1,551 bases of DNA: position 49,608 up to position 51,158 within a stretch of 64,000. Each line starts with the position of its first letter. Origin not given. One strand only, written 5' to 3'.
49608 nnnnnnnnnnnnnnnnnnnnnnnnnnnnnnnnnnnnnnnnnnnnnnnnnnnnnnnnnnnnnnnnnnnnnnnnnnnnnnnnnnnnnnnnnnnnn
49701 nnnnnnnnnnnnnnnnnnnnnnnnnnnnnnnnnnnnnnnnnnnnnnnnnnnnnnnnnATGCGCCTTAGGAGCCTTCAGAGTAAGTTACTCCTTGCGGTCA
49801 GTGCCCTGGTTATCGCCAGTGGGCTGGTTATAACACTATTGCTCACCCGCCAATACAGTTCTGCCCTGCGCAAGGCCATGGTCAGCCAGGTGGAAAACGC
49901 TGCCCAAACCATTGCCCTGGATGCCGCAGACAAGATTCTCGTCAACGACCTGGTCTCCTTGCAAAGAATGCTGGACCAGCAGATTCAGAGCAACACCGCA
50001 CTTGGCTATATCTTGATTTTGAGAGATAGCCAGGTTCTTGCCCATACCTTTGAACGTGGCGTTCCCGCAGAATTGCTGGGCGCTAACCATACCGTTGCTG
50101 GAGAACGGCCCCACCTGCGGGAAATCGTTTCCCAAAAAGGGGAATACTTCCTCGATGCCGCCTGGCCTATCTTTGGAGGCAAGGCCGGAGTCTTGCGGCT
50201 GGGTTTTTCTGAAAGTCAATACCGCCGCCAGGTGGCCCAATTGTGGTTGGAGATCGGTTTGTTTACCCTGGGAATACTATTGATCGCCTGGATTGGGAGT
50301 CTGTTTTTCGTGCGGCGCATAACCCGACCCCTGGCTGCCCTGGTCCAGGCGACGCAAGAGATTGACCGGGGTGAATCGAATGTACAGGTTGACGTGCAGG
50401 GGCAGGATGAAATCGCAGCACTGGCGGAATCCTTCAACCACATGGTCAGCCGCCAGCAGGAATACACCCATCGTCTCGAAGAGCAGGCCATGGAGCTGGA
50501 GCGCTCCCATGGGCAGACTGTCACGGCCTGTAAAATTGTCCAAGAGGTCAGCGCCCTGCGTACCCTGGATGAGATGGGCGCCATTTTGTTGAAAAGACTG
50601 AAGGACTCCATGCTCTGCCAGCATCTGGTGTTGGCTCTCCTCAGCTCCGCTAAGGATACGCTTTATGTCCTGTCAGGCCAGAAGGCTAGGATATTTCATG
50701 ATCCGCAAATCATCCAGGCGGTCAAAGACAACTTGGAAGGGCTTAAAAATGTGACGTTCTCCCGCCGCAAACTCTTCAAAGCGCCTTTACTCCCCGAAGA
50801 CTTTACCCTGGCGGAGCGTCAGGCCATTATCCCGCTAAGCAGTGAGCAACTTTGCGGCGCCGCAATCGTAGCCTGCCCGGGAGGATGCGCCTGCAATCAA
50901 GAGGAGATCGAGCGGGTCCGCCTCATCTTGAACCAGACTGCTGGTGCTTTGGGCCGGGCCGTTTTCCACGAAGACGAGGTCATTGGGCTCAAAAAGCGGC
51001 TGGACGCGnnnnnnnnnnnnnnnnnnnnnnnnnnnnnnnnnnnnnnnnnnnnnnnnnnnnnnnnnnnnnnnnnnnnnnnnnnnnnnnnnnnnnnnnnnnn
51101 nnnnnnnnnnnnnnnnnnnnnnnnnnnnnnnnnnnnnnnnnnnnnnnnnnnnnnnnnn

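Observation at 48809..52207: Membrane-integrated sigma-54 activator coupled to a PhnD-like periplasmic binding protein, with matching -24/-12 promoter and GTCCGA repeats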

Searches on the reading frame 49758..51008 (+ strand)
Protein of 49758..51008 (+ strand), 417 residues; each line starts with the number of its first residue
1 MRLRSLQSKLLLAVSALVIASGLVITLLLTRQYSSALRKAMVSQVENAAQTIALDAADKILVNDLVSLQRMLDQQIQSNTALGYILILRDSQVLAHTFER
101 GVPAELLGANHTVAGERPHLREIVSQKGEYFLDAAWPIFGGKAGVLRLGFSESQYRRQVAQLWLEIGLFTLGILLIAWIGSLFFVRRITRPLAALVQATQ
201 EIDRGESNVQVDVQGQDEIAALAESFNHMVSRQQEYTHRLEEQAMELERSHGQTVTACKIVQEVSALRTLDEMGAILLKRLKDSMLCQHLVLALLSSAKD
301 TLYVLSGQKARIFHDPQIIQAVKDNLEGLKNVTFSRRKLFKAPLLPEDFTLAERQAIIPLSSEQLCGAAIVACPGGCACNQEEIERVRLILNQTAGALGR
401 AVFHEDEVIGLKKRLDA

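Call 8: find_homologous_proteins(query=window:49758-51008:+, max_evalue=0.001)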
Query seq(417 aa) (417 aa): 244 proteins with E <= 0.001 among 8000 candidates; the best 120 are listed.
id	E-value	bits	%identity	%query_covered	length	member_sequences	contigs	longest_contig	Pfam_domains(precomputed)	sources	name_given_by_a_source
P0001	8.2e-248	839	100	94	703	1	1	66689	PF00672.31,PF00158.33,PF25601.2,PF02954.26,PF26769.1,PF14532.13,PF07728.21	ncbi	ncbi:MAG: sigma 54-interacting transcriptional regulator [Desulfobaccales bacterium]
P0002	5.1e-239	811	90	100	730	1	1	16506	PF00672.31,PF00158.33,PF25601.2,PF02954.26,PF26769.1,PF14532.13,PF07728.21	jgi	jgi:DNA-binding NtrC family response regulator/HAMP domain-containing protein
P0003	2.0e-237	805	89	97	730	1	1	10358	PF00672.31,PF00158.33,PF25601.2,PF02954.26,PF14532.13,PF07728.21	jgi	jgi:DNA-binding NtrC family response regulator/HAMP domain-containing protein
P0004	7.8e-237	803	88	97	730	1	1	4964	PF00672.31,PF00158.33,PF25601.2,PF02954.26,PF14532.13,PF07728.21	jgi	jgi:DNA-binding NtrC family response regulator/HAMP domain-containing protein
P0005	7.8e-237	803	88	97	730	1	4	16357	PF00672.31,PF00158.33,PF25601.2,PF02954.26,PF14532.13,PF07728.21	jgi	jgi:DNA-binding NtrC family response regulator/HAMP domain-containing protein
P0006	6.0e-236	800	88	97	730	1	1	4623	PF00672.31,PF00158.33,PF25601.2,PF02954.26,PF14532.13,PF07728.21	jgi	jgi:DNA-binding NtrC family response regulator/HAMP domain-containing protein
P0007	3.0e-235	798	87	100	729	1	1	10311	PF00672.31,PF00158.33,PF25601.2,PF02954.26,PF14532.13,PF07728.21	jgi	jgi:DNA-binding NtrC family response regulator/HAMP domain-containing protein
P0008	1.2e-234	796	89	97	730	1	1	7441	PF00672.31,PF00158.33,PF25601.2,PF02954.26,PF14532.13,PF07728.21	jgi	jgi:two-component system response regulator HydG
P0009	2.2e-229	779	86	97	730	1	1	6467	PF00672.31,PF00158.33,PF25601.2,PF02954.26,PF14532.13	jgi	jgi:DNA-binding NtrC family response regulator/HAMP domain-containing protein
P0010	7.3e-229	777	87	97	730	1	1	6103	PF00672.31,PF00158.33,PF25601.2,PF02954.26,PF26769.1,PF14532.13,PF07728.21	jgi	jgi:DNA-binding NtrC family response regulator/HAMP domain-containing protein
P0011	2.9e-227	772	85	100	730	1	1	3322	PF00672.31,PF00158.33,PF25601.2,PF02954.26,PF26769.1,PF14532.13,PF07728.21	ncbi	-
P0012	2.5e-226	769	84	100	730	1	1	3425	PF00672.31,PF00158.33,PF25601.2,PF02954.26,PF14532.13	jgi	jgi:two-component system response regulator HydG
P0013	3.3e-226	768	85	97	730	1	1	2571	PF00672.31,PF00158.33,PF25601.2,PF02954.26,PF14532.13,PF07728.21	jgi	jgi:DNA-binding NtrC family response regulator/HAMP domain-containing protein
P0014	6.3e-226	767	84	100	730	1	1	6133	PF00672.31,PF00158.33,PF25601.2,PF02954.26,PF14532.13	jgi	jgi:two-component system response regulator HydG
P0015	3.8e-225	765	84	100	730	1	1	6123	PF00672.31,PF00158.33,PF25601.2,PF02954.26,PF14532.13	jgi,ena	-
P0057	3.5e-168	577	64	97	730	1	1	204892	PF00672.31,PF00158.33,PF25601.2,PF02954.26,PF14532.13,PF07728.21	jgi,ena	-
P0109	3.7e-141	489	55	100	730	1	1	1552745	PF00672.31,PF00158.33,PF25601.2,PF02954.26,PF14532.13,PF17203.11,PF07728.21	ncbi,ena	-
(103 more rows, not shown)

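Call 10: find_encoding_contigs(protein=P0109, flank=10000, max_places=3)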
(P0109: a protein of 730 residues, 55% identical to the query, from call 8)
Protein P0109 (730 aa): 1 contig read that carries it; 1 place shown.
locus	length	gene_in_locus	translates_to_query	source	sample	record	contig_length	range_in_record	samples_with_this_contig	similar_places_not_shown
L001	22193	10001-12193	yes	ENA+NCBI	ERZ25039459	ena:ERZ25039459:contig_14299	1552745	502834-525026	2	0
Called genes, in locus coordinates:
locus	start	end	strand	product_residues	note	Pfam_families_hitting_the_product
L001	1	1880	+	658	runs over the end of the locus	PF01433:Peptidase_M1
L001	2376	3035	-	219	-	PF02663:FmdE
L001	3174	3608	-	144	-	PF08859:DGC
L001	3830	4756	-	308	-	PF00291:PALP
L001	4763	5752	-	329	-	PF25087:GMPPB_C (faint), PF00132:Hexapep (faint)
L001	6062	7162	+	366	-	PF02445:NadA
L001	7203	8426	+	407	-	PF01837:HcyBio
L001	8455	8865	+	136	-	PF09383:NIL, PF00037:Fer4 (weak), PF13237:Fer4_10 (weak), PF14697:Fer4_21, PF12838:Fer4_7, PF13187:Fer4_9, PF00037:Fer4 (weak), PF12837:Fer4_6 (weak), +2 more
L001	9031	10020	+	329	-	PF12974:Phosphonate-bd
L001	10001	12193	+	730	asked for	PF17203:sCache_3_2, PF00672:HAMP, PF00158:Sigma54_activat, PF14532:Sigma54_activ_2, PF07728:AAA_5 (weak), PF25601:AAA_lid_14, PF02954:HTH_8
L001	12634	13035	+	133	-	-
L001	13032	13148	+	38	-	-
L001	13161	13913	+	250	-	PF13534:Fer4_17 (faint), PF12838:Fer4_7 (weak), PF13237:Fer4_10 (weak), PF13247:Fer4_11, PF00037:Fer4 (weak), PF12797:Fer4_2 (weak), PF12837:Fer4_6 (weak), PF13247:Fer4_11, +1 more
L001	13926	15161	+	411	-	PF03916:NrfD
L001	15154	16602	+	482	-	PF04879:Molybdop_Fe4S4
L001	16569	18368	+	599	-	PF01568:Molydop_binding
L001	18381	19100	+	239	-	PF02663:FmdE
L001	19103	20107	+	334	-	PF00994:MoCF_biosynth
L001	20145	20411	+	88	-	PF04055:Radical_SAM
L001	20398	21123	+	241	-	PF04055:Radical_SAM, PF06463:Mob_synth_C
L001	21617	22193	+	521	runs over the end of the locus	PF02463:SMC_N (weak), PF13175:AAA_15, PF13476:AAA_23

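Call 11: find_encoding_contigs(protein=P0057, flank=10000, max_places=3)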
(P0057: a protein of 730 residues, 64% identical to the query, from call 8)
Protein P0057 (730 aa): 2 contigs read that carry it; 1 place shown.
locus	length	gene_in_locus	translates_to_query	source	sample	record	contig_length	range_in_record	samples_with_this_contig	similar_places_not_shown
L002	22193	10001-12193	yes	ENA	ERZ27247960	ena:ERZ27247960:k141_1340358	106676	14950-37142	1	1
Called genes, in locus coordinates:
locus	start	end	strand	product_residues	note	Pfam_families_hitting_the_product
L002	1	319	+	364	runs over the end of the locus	PF01032:FecCD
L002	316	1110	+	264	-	PF00005:ABC_tran, PF02463:SMC_N (faint), PF13304:AAA_21 (faint)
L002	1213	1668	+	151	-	PF13411:MerR_1, PF00376:MerR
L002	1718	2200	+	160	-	PF03205:MobB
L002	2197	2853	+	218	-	PF12804:NTP_transf_3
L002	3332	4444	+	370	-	PF02812:ELFV_dehydrog_N, PF00208:ELFV_dehydrog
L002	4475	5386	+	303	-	PF01558:POR, PF13237:Fer4_10 (faint)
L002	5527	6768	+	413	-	PF01855:POR_N, PF17147:PFOR_II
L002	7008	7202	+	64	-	-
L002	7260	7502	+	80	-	PF21748:UPF0150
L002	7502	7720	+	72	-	PF07927:HicA_toxin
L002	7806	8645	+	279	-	PF02775:TPP_enzyme_C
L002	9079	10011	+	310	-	PF12974:Phosphonate-bd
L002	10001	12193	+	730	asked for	PF00672:HAMP, PF00158:Sigma54_activat, PF14532:Sigma54_activ_2, PF07728:AAA_5 (weak), PF25601:AAA_lid_14, PF02954:HTH_8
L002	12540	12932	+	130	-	PF00072:Response_reg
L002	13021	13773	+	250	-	PF13187:Fer4_9 (faint), PF12838:Fer4_7 (weak), PF13237:Fer4_10 (weak), PF13247:Fer4_11, PF12797:Fer4_2 (weak), PF12837:Fer4_6 (weak), PF13247:Fer4_11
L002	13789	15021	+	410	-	PF03916:NrfD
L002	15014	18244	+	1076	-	PF04879:Molybdop_Fe4S4 (weak), PF00384:Molybdopterin, PF01568:Molydop_binding (faint)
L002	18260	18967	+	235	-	PF02663:FmdE, PF23475:zf-Tbcl_FmdE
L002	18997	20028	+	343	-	PF00994:MoCF_biosynth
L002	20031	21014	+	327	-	PF04055:Radical_SAM, PF06463:Mob_synth_C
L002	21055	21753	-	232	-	PF25084:LbH_EIF2B (faint), PF00132:Hexapep (weak), PF25087:GMPPB_C (weak), PF00132:Hexapep (weak)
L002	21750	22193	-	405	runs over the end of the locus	PF13439:Glyco_transf_4, PF13477:Glyco_trans_4_2 (weak), PF13579:Glyco_trans_4_4, PF00534:Glycos_transf_1, PF13692:Glyco_trans_1_4, PF13524:Glyco_trans_1_2 (weak), PF20706:GT4-conflict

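Call 15: find_related_loci(query=A1, collection=genome_contigs, flank=10000)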
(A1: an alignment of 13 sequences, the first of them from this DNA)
Query A1 (415 aa) in genome_contigs; peptide patterns used: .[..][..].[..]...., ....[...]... (x = any residue, [..] = any of these).
213 stretches matched a pattern; 159 encode a relative of the query (tblastn E <= 1e-3); the best 80 are kept; 80 distinct loci.
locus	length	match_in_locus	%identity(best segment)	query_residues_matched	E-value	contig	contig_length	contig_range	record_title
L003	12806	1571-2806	72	1-412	0e+0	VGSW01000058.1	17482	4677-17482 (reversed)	MAG: Deltaproteobacteria bacterium isolate K_DeepCast_300m_m2_211 K_DeepCast_300m_m2_211_Ga0194111_10003906, whole genom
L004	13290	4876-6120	71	1-415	0e+0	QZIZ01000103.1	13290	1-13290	MAG: Deltaproteobacteria bacterium isolate SURF_52 Ga0104751_1006577, whole genome shotgun sequence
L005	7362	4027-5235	69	13-415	0e+0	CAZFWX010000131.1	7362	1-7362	MAG TPA_asm: uncultured Desulfobacterales bacterium isolate binchicken_co107_460 genome assembly, contig: NODE_21433_len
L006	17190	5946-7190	65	1-415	3e-180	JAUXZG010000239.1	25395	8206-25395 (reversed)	MAG: Desulfobaccales bacterium isolate C18_maxbin.032 C18_k141_505314, whole genome shotgun sequence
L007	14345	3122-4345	64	1-408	1e-178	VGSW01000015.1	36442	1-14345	MAG: Deltaproteobacteria bacterium isolate K_DeepCast_300m_m2_211 K_DeepCast_300m_m2_211_Ga0194111_10000901, whole genom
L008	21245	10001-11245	63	1-415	5e-170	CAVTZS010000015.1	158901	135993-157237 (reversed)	MAG: uncultured delta proteobacterium isolate MFD04408.bin.1.59 genome assembly, contig: contig_87969, whole genome shot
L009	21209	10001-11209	57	14-415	6e-149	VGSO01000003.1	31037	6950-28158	MAG: Deltaproteobacteria bacterium isolate K_DeepCast_250m_m1_077 K_DeepCast_250m_m1_077_Ga0194125_10002393, whole genom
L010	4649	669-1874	55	14-415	2e-151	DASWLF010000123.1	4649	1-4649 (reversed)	MAG TPA_asm: Desulfobaccales bacterium isolate SMAG_U2941 k141_1156494, whole genome shotgun sequence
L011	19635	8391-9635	56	1-415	8e-148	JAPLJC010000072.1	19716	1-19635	MAG: Deltaproteobacteria bacterium isolate LacPavin_0920_WC90_MAG_58_11 LacPavin_0920_WC90_scaffold_719012, whole genome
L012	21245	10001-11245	56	1-415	2e-147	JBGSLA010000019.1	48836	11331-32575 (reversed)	MAG: Desulfobaccales bacterium isolate JTS-AC195 k141_4097844, whole genome shotgun sequence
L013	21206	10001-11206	54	14-415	3e-145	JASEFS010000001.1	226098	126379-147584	MAG: Deltaproteobacteria bacterium isolate Yes49-14 NODE_21_length_226098_cov_7.308578, whole genome shotgun sequence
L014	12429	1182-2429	53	1-415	4e-144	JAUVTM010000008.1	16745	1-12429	MAG: Syntrophobacterales bacterium isolate CSMAG_766 CSMAG_766_k141_1464025_length_16745_cov_18.0000, whole genome shotg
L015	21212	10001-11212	56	13-415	7e-147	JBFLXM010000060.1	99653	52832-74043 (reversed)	MAG: Thermodesulfobacteriota bacterium isolate MAG058 MAG058_60, whole genome shotgun sequence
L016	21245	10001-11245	55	1-415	6e-142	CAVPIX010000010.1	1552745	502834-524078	MAG: uncultured delta proteobacterium isolate MFD00032.bin.1.71 genome assembly, contig: contig_14299, whole genome shot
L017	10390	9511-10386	73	1-292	7e-142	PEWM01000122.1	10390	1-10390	MAG: Deltaproteobacteria bacterium CG07_land_8_20_14_0_80_60_11 CG07_land_8_20_14_0.80_scaffold_4329_c, whole genome sho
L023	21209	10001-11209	55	14-415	4e-139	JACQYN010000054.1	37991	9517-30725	MAG: Deltaproteobacteria bacterium isolate NC_groundwater_1542_Pr4_S-0.65um_58_23 SR1-18-Sp65_coassembly_scaffold_105366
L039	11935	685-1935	47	1-415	5e-119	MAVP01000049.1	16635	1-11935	MAG: Desulfobacterales bacterium S7086C20 S7086CLC20_contig000049, whole genome shotgun sequence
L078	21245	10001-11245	44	1-415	4e-117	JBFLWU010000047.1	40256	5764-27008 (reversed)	MAG: Thermodesulfobacteriota bacterium isolate MAG040 MAG040_47, whole genome shotgun sequence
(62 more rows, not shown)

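Call 27: search_solved_structures(query=A1, max_evalue=1)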
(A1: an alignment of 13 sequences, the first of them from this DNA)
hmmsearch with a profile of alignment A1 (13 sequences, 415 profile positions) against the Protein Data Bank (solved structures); distinct sequences matched with E-value up to 1: 18.
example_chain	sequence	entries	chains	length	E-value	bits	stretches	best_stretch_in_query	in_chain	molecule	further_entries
6yue_A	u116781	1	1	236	0.0094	18.1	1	163-243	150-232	Nitrate/nitrite sensor protein NarQ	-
5jeq_A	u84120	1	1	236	0.0095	18.1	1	163-243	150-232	Nitrate/nitrite sensor protein NarQ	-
5iji_A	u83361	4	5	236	0.0095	18.1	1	163-243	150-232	Nitrate/nitrite sensor histidine kinase NarQ | Nitrate/nitrite sensor protein NarQ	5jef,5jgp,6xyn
2l7h_A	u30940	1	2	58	0.081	15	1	187-229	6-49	Uncharacterized protein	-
2y21_A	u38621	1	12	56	0.14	14.2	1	187-229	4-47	HAMP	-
2y20_A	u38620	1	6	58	0.17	14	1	187-229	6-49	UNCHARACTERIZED PROTEIN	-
2y0q_A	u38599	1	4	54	0.17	13.9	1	188-229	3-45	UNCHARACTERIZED PROTEIN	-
4gn0_A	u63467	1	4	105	0.17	13.9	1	187-230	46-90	Hamp domain of AF1503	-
3zrw_B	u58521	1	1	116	0.24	13.5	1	187-230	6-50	AF1503 PROTEIN, OSMOLARITY SENSOR PROTEIN ENVZ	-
3zcc_A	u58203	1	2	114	0.25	13.4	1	187-229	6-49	HAMP, OSMOLARITY SENSOR PROTEIN ENVZ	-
2lfr_A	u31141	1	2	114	0.26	13.3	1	187-229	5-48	HAMP domain-containing protein, Osmolarity sensor protein EnzV chimera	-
2l7i_A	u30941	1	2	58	0.29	13.2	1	187-229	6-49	Uncharacterized protein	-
3zrw_A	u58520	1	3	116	0.37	12.8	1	187-229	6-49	AF1503 PROTEIN, OSMOLARITY SENSOR PROTEIN ENVZ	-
2y0t_A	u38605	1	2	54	0.4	12.7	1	188-229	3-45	AF1503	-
9trk_A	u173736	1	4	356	0.5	12.4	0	189-246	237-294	histidine kinase,Gcn4p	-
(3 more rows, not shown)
